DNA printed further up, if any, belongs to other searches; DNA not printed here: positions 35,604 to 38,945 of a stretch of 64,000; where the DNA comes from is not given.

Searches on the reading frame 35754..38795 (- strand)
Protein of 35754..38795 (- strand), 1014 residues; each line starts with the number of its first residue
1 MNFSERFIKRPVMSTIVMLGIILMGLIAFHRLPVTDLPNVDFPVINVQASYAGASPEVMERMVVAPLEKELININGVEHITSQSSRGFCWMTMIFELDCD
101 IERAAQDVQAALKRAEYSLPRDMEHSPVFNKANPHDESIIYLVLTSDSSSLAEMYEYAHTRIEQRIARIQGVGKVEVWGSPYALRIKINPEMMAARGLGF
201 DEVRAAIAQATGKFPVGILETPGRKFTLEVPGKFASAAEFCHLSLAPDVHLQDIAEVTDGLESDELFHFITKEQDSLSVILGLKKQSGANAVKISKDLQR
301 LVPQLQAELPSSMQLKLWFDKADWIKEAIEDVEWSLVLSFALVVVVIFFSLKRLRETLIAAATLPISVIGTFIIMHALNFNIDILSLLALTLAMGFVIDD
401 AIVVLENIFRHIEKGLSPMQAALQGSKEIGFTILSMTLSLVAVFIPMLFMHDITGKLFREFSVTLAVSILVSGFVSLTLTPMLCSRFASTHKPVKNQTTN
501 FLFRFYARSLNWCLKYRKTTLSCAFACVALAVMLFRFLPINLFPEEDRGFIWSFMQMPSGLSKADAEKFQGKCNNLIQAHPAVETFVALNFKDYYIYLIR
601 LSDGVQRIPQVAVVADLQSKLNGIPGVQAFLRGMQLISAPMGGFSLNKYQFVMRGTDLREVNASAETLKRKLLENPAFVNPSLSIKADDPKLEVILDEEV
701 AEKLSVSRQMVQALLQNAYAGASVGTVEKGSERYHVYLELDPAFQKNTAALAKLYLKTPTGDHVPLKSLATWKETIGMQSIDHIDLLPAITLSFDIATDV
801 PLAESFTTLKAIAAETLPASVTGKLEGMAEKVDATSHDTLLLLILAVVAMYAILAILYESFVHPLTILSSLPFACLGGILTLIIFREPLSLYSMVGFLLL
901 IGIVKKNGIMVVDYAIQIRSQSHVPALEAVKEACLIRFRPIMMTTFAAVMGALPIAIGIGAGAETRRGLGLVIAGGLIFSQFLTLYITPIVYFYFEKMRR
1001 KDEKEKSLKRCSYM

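Call 94: search_protein_families(library=pfam, proteins=[window:35754-38795:-], max_evalue=0.00001)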
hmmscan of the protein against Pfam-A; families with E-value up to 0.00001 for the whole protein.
window:35754-38795:- (1014 aa): 2 families
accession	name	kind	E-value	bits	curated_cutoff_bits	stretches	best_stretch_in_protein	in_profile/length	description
PF00873.25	ACR_tran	-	6.1e-261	868.9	28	1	4-995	2-1020/1021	AcrB/AcrD/AcrF family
PF02355.23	SecD_SecF_C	-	6.4e-06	26.2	20.5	0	324-476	25-175/189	Protein export membrane protein SecD/SecF, C-terminal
